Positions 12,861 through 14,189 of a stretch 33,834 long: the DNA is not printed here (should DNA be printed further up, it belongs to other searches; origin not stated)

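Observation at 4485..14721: TetR-headed, tightly coupled 10-gene envelope cluster combining secreted lipases, OM barrels, MFS, CoA ligase, KAS III-like enzyme and PhaB-like reductase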

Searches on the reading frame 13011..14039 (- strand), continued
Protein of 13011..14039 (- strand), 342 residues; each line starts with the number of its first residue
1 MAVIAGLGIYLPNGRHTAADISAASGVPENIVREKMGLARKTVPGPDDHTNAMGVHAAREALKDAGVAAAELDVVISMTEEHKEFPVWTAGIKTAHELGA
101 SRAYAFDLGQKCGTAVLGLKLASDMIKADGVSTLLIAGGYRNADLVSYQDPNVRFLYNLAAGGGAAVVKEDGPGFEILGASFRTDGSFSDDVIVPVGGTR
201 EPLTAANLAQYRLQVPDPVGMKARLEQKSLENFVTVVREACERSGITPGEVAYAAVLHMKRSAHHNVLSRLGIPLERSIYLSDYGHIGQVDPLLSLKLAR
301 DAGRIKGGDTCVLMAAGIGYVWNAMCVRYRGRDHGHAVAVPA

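Call 46: search_protein_families(library=ncbifam, proteins=[L088:10917-11657:+, L089:10971-11714:+, L086:13719-14477:+, L088:9977-10912:+, L088:4129-5367:+], max_evalue=1e-20)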
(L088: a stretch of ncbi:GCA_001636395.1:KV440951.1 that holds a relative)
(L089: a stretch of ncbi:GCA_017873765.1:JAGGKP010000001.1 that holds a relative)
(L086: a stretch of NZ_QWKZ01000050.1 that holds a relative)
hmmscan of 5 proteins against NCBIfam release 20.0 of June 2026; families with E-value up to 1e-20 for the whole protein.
L088:10917-11657:+ (246 aa): 195 families (the best 25 are shown)
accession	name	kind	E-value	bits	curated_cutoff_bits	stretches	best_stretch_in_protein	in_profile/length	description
NF004198.0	PRK05653.1-3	equivalog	2.8e-95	318.5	296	1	3-246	5-248/248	3-oxoacyl-ACP reductase FabG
TIGR01830.1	3oxo_ACP_reduc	equivalog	6.3e-91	304.3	297.75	1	8-245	1-239/239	3-oxoacyl-[acyl-carrier-protein] reductase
NF004197.0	PRK05653.1-1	equivalog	3.9e-84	282.2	332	1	2-246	4-248/249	3-oxoacyl-ACP reductase FabG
NF009466.0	PRK12826.1-2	subfamily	1.5e-78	263.7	222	1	4-245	2-245/248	3-oxoacyl-ACP reductase FabG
TIGR01829.1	AcAcCoA_reduct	subfamily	7.5e-77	258.2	302.1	1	6-246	1-242/242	acetoacetyl-CoA reductase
NF006072.0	PRK08217.1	subfamily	2.6e-75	253.5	298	1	1-246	1-253/253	3-ketoacyl-(acyl-carrier-protein) reductase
NF005559.1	PRK07231.1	subfamily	9.7e-74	248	215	1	2-245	1-248/249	glucose 1-dehydrogenase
NF009464.0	PRK12824.1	subfamily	9.9e-74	248.1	269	1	5-246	2-244/245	3-oxoacyl-ACP reductase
NF052558.1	MBtsdlDhBudC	equivalog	3e-71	239.9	270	1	4-244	2-241/250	meso-2,3-butanediol dehydrogenase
NF004818.0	PRK06172.1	equivalog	1.1e-70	237.9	336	1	1-245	3-251/253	SDR family oxidoreductase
NF009468.0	PRK12826.1-4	equivalog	1.2e-69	234.8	318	1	2-245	4-248/256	SDR family oxidoreductase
NF004199.0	PRK05653.1-4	equivalog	1.1e-68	231.5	301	1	1-246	1-247/247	3-oxoacyl-ACP reductase FabG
NF004791.0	PRK06138.1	equivalog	2.9e-68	229.9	312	1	1-245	1-250/252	SDR family oxidoreductase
NF006110.0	PRK08261.1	equivalog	4.1e-68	230.3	410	1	3-244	212-450/454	3-oxoacyl-ACP reductase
NF005853.0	PRK07774.1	equivalog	2e-67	227.2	303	1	2-245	3-247/250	SDR family oxidoreductase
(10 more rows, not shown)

L089:10971-11714:+ (247 aa): 188 families (the best 25 are shown)
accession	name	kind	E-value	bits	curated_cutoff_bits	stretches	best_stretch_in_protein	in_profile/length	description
NF004198.0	PRK05653.1-3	equivalog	4.6e-93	311.2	296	1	3-247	5-248/248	3-oxoacyl-ACP reductase FabG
TIGR01830.1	3oxo_ACP_reduc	equivalog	3.3e-86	288.9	297.75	1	8-246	1-239/239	3-oxoacyl-[acyl-carrier-protein] reductase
NF009466.0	PRK12826.1-2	subfamily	1.3e-78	263.9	222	1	6-245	4-244/248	3-oxoacyl-ACP reductase FabG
NF004197.0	PRK05653.1-1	equivalog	1.8e-78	263.6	332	1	2-246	4-247/249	3-oxoacyl-ACP reductase FabG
TIGR01829.1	AcAcCoA_reduct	subfamily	1.4e-76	257.4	302.1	1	6-245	1-240/242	acetoacetyl-CoA reductase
NF005559.1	PRK07231.1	subfamily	6.3e-75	251.9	215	1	2-246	1-248/249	glucose 1-dehydrogenase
NF009464.0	PRK12824.1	subfamily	2.9e-72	243.3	269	1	6-245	3-242/245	3-oxoacyl-ACP reductase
NF006072.0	PRK08217.1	subfamily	5.1e-72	242.7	298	1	1-246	1-252/253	3-ketoacyl-(acyl-carrier-protein) reductase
NF004791.0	PRK06138.1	equivalog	5.4e-69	232.3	312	1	1-246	1-250/252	SDR family oxidoreductase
NF052558.1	MBtsdlDhBudC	equivalog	1.1e-68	231.5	270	1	4-245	2-241/250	meso-2,3-butanediol dehydrogenase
NF004199.0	PRK05653.1-4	equivalog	5.8e-67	225.9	301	1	1-246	1-246/247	3-oxoacyl-ACP reductase FabG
NF004818.0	PRK06172.1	equivalog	6.5e-67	225.5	336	1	1-246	3-251/253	SDR family oxidoreductase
NF009546.0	PRK12935.1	equivalog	6.2e-66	222.5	418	1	2-246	3-246/247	acetoacetyl-CoA reductase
NF053701.1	CsHdxCHCADhChcB2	equivalog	4.3e-63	213.1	350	1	3-245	1-242/245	cis-4-hydroxycyclohexanecarboxylate dehydrogenase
NF009468.0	PRK12826.1-4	equivalog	1e-62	212.2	318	1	2-246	4-248/256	SDR family oxidoreductase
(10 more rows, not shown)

L086:13719-14477:+ (252 aa): 167 families (the best 25 are shown)
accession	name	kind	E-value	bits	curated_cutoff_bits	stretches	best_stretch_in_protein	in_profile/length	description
TIGR01963.1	PHB_DH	subfamily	2.1e-100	335.2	307.05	1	6-251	2-254/255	3-hydroxybutyrate dehydrogenase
NF009093.0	PRK12429.1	subfamily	6.7e-96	320.5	258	1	2-251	2-258/259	3-hydroxybutyrate dehydrogenase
NF009931.0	PRK13394.1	subfamily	7.3e-77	258.4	340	1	3-251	5-261/262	3-hydroxybutyrate dehydrogenase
NF004198.0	PRK05653.1-3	equivalog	1.5e-57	194.9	296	1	2-241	4-238/248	3-oxoacyl-ACP reductase FabG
NF004791.0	PRK06138.1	equivalog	1e-56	192.1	312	1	1-251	1-251/252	SDR family oxidoreductase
NF006080.0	PRK08226.1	equivalog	1.4e-53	182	356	1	3-250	4-254/263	SDR family oxidoreductase UcpA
TIGR03971.1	SDR_subfam_1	subfamily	4.1e-53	180.5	300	1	53-251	69-270/271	mycofactocin-coupled SDR family oxidoreductase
NF005559.1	PRK07231.1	subfamily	4.5e-53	180.3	215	1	3-249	2-247/249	glucose 1-dehydrogenase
NF009466.0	PRK12826.1-2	subfamily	6.7e-53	179.7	222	1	6-242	4-237/248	3-oxoacyl-ACP reductase FabG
NF005309.0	PRK06841.1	subfamily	2.4e-51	174.7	286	1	3-251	13-254/255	GolD/DthD family dehydrogenase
NF005469.0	PRK07063.1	equivalog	1.6e-49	168.8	306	1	3-248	5-253/260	SDR family oxidoreductase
NF004818.0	PRK06172.1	equivalog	6.5e-49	166.5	336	1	2-251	4-252/253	SDR family oxidoreductase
NF053701.1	CsHdxCHCADhChcB2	equivalog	2.1e-48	165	350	1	3-251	1-244/245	cis-4-hydroxycyclohexanecarboxylate dehydrogenase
NF052558.1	MBtsdlDhBudC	equivalog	2.4e-48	164.9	270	1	4-251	2-243/250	meso-2,3-butanediol dehydrogenase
TIGR01830.1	3oxo_ACP_reduc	equivalog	3.1e-48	164.6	297.75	1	8-243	1-232/239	3-oxoacyl-[acyl-carrier-protein] reductase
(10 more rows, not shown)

L088:9977-10912:+ (311 aa): 4 families
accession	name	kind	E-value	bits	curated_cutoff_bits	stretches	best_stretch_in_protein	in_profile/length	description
NF050089.1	i_nPHAscl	equivalog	2e-131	437.3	300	1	24-309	1-288/288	intracellular short-chain-length polyhydroxyalkanoate depolymerase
NF011457.0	PRK14875.1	equivalog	1.3e-21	77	307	0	29-140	119-231/372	acetoin dehydrogenase dihydrolipoyllysine-residue acetyltransferase subunit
TIGR02427.1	protocat_pcaD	equivalog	2.8e-21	76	255.85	0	42-140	13-112/251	3-oxoadipate enol-lactonase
NF051488.1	bifunc_PcaDC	exception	2.9e-21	76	390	0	44-143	15-114/375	bifunctional 3-oxoadipate enol-lactonase/4-carboxymuconolactone decarboxylase PcaDC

L088:4129-5367:+ (412 aa): 2 families
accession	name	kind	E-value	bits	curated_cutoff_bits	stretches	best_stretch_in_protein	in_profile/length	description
TIGR03407.1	urea_ABC_UrtA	exception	4e-26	91.8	492.75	1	47-388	1-343/361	urea ABC transporter substrate-binding protein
TIGR03669.1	urea_ABC_arch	equivalog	1.9e-22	79.8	494.8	1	47-387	1-340/375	urea ABC transporter substrate-binding protein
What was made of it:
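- The Meiothermus SDR is also a 3HB dehydrogenase (335 against 307, call 46). The SDR in Bacillaceae clusters passes FabG cut-offs (318 against 296; 304 against 298; call 46).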

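Call 51: find_encoding_contigs(protein=P0187, flank=9000, max_places=1)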
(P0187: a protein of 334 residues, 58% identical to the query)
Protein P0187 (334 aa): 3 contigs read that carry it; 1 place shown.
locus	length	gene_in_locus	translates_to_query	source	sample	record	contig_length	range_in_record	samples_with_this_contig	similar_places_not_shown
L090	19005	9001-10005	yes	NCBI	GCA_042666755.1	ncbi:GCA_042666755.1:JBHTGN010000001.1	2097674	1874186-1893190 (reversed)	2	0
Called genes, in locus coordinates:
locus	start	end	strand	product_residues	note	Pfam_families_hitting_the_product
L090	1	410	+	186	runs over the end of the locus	PF10502:Peptidase_S26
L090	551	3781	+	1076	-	PF25873:WHD_MalT, PF00515:TPR_1 (faint), PF07719:TPR_2 (faint), PF13374:TPR_10 (faint), PF13428:TPR_14 (faint), PF17874:TPR_MalT (faint), PF13424:TPR_12 (weak), PF03704:BTAD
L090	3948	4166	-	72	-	-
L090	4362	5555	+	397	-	PF13407:Peripla_BP_4 (faint), PF13433:Peripla_BP_5, PF13458:Peripla_BP_6, PF01094:ANF_receptor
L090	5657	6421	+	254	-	PF00005:ABC_tran, PF13304:AAA_21 (faint), PF12399:BCA_ABC_TP_C (weak)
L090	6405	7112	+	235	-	PF00005:ABC_tran, PF13304:AAA_21 (faint)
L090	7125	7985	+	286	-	PF02653:BPD_transp_2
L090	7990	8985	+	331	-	PF02653:BPD_transp_2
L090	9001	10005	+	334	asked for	PF08545:ACP_syn_III, PF08541:ACP_syn_III_C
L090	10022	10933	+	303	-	PF00561:Abhydrolase_1, PF12146:Hydrolase_4, PF12697:Abhydrolase_6, PF03096:Ndr (faint)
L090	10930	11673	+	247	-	PF00106:adh_short, PF01370:Epimerase, PF08659:KR, PF23441:SDR, PF13561:adh_short_C2, PF16363:GDP_Man_Dehyd (weak)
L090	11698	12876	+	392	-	PF00108:Thiolase_N, PF00109:ketoacyl-synt (faint), PF02803:Thiolase_C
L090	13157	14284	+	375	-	PF19886:DUF6359, PF04231:Endonuclease_1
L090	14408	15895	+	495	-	PF00501:AMP-binding, PF13193:AMP-binding_C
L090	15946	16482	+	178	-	PF13302:Acetyltransf_3, PF13420:Acetyltransf_4, PF13523:Acetyltransf_8 (weak), PF00583:Acetyltransf_1, PF13508:Acetyltransf_7 (weak)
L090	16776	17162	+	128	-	PF00903:Glyoxalase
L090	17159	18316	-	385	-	PF07690:MFS_1, PF00083:Sugar_tr, PF07690:MFS_1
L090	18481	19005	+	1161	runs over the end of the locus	PF21445:ADDB_N, PF13361:UvrD_C, PF27467:AddB_5th, PF12705:PDDEXK_1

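Call 52: find_encoding_contigs(protein=P0183, flank=9000, max_places=1)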
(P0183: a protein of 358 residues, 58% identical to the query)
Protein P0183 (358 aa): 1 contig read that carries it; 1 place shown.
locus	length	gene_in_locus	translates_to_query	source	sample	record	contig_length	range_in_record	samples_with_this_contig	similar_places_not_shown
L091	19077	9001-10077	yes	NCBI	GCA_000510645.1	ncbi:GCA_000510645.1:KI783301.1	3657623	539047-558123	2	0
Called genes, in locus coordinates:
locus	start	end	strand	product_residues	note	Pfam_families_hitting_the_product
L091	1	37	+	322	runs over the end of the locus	PF00005:ABC_tran, PF13304:AAA_21 (weak), PF08352:oligo_HPY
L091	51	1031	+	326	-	PF00005:ABC_tran, PF08352:oligo_HPY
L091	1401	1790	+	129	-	PF01910:Thiamine_BP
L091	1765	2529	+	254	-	PF00528:BPD_transp_1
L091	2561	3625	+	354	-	PF09084:NMT1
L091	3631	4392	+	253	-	PF00005:ABC_tran, PF13555:AAA_29 (faint)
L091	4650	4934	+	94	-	-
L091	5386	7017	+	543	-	PF00496:SBP_bac_5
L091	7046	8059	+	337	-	PF19300:BPD_transp_1_N, PF00528:BPD_transp_1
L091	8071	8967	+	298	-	PF12911:OppC_N, PF00528:BPD_transp_1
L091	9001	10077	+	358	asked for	PF08545:ACP_syn_III, PF08541:ACP_syn_III_C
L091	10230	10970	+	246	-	PF00106:adh_short, PF01370:Epimerase (weak), PF08659:KR, PF13561:adh_short_C2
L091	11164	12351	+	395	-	PF00108:Thiolase_N, PF00109:ketoacyl-synt (weak), PF02803:Thiolase_C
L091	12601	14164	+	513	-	PF00496:SBP_bac_5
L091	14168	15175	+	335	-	PF19300:BPD_transp_1_N, PF00528:BPD_transp_1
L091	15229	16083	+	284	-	PF12911:OppC_N, PF00528:BPD_transp_1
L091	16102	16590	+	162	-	PF12802:MarR_2 (faint), PF13404:HTH_AsnC-type, PF13412:HTH_24, PF08280:HTH_Mga (weak), PF01037:AsnC_trans_reg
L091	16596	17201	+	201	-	PF02417:Chromate_transp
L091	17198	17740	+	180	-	PF02417:Chromate_transp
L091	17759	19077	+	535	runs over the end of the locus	PF01019:G_glu_transpept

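Call 79: predict_structure(alignment_id=A5)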
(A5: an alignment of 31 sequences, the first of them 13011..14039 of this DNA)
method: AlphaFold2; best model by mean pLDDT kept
length: 342 residues; sequences in the alignment: 31
mean_pLDDT: 88.5   pTM: 0.89
mean pLDDT of the five models: 88.5, 87.4, 87.1, 86.8, 86.2
residues with pLDDT >= 90: 232; 70-90: 76; 50-70: 22; < 50: 12
segments of 3 or more residues with pLDDT < 50: 334-342
pLDDT, mean of each block of 10 residues (from residue 1): 97 97 95 92 91 97 98 95 62 96 92 94 93 96 84 86 97 97 82 59 69 78 80 95 98 95 93 97 95 98 97 82 96 48 35
secondary structure, 60 per line:
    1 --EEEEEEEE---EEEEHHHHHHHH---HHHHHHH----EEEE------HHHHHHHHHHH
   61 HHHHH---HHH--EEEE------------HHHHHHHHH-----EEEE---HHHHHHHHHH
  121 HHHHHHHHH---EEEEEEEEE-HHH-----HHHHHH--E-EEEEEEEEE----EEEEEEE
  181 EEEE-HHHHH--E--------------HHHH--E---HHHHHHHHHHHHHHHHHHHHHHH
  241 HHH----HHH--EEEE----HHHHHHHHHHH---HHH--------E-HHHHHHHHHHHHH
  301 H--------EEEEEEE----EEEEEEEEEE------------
elements in order: E3-10 E14-17 H18-25 H29-35 E40-43 H50-65 E74-77 H90-98 E104-107 H111-129 E133-141 H151-156 E161-169 E174-184 H186-190 H208-211 H218-243 E253-256 H261-271 H288-301 E310-316 E321-330

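Call 81: fold_search(model_id=the predicted structure, library=pdb)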
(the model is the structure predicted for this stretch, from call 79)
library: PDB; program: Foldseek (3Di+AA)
matches with E <= 10: 1322; with E <= 0.001: 1062
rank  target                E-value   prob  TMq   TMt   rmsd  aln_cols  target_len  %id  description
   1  2ebd_B                8.7e-30  1.00  0.84  0.93   2.2       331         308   24  Crystal structure of 3-oxoacyl-[acyl-carrier-protein] synthase III from Aquifex aeolicus VF5 (released 2007-08-14)
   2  8vd9                  1.5e-29  1.00  0.83  0.91   2.6       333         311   22  Crystal structure of Bacillus subtilis FabHA, beta-ketoacyl carrier protein synthase III (released 2024-02-14)
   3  2ebd_A                1.5e-29  1.00  0.80  0.88   2.7       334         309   23  Crystal structure of 3-oxoacyl-[acyl-carrier-protein] synthase III from Aquifex aeolicus VF5 (released 2007-08-14)
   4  9w96_A                3.0e-29  1.00  0.82  0.86   3.5       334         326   21  Crystal structure of BioZ C115S from Agrobacterium tumefaciens in complex with galutaryl-CoA (released 2025-10-29)
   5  4dfe_B                4.7e-29  1.00  0.82  0.86   3.2       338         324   22  Crystal structure of 3-oxoacyl-[acyl-carrier-protein] synthase III from Burkholderia xenovorans (released 2012-02-08)
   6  4ryb_A                9.0e-29  1.00  0.84  0.90   2.8       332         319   20  Crystal structure of beta-ketoacyl-ACP synthase III (FabH) from Neisseria meningitidis (released 2014-12-31)
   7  4x0o_H                1.0e-28  1.00  0.85  0.82   4.6       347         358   21  Beta-ketoacyl-(acyl carrier protein) synthase III-2 (FabH2) from Vibrio cholerae soaked with Acetyl-CoA (released 2014-12-03)
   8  4x0o_A                1.0e-28  1.00  0.85  0.81   4.6       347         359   21  Beta-ketoacyl-(acyl carrier protein) synthase III-2 (FabH2) from Vibrio cholerae soaked with Acetyl-CoA (released 2014-12-03)
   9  6x7r                  1.2e-28  1.00  0.82  0.88   3.0       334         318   22  E. coli beta-ketoacyl-[acyl carrier protein] synthase III (FabH) in complex with oxa(dethia)-coenzyme A (released 2021-06-02)
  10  4dfe_D                1.6e-28  1.00  0.83  0.88   3.1       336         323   23  Crystal structure of 3-oxoacyl-[acyl-carrier-protein] synthase III from Burkholderia xenovorans (released 2012-02-08)
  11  9ka5                  2.5e-28  1.00  0.83  0.89   2.9       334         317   22  Crystal structure of beta-ketoacyl-ACP synthase FabH C112Q from E. coli (released 2025-09-10)
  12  4x0o_E                2.9e-28  1.00  0.85  0.81   4.6       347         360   21  Beta-ketoacyl-(acyl carrier protein) synthase III-2 (FabH2) from Vibrio cholerae soaked with Acetyl-CoA (released 2014-12-03)
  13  1mzj_B                3.7e-28  1.00  0.84  0.86   3.3       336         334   23  Crystal Structure of the Priming beta-Ketosynthase from the R1128 Polyketide Biosynthetic Pathway (released 2002-12-11)
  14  4wzu                  3.7e-28  1.00  0.85  0.82   4.6       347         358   21  Crystal structure of beta-ketoacyl-(acyl carrier protein) synthase III-2 (FabH2) from Vibrio cholerae (released 2014-12-03)
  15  4dfe_A                4.3e-28  1.00  0.82  0.87   3.1       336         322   22  Crystal structure of 3-oxoacyl-[acyl-carrier-protein] synthase III from Burkholderia xenovorans (released 2012-02-08)
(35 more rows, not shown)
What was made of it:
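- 13011..14039 (-): KAS III-like (FabH-fold) enzyme of family NF005308/PRK06840, with a Cys112-His258-His286 triad and an invariant T/G-E80-E81-H-K83-E84 loop. It is the conserved core of the module; its reaction is unknown. AF2 model pLDDT 88.5; Foldseek top hits are FabH, BioZ and FabH2 with TM 0.80-0.93 (calls 79, 81).
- On Canonical FabH (KAS III): Foldseek TM is 0.84 on the query and 0.93 on the target for Aquifex FabH, rmsd 2.2 A (calls 79, 81).
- The KAS III-like enzyme has a FabH fold, with FabH, BioZ and FabH2 (crystallised with octanoyl-CoA) as top structural neighbours (call 81).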
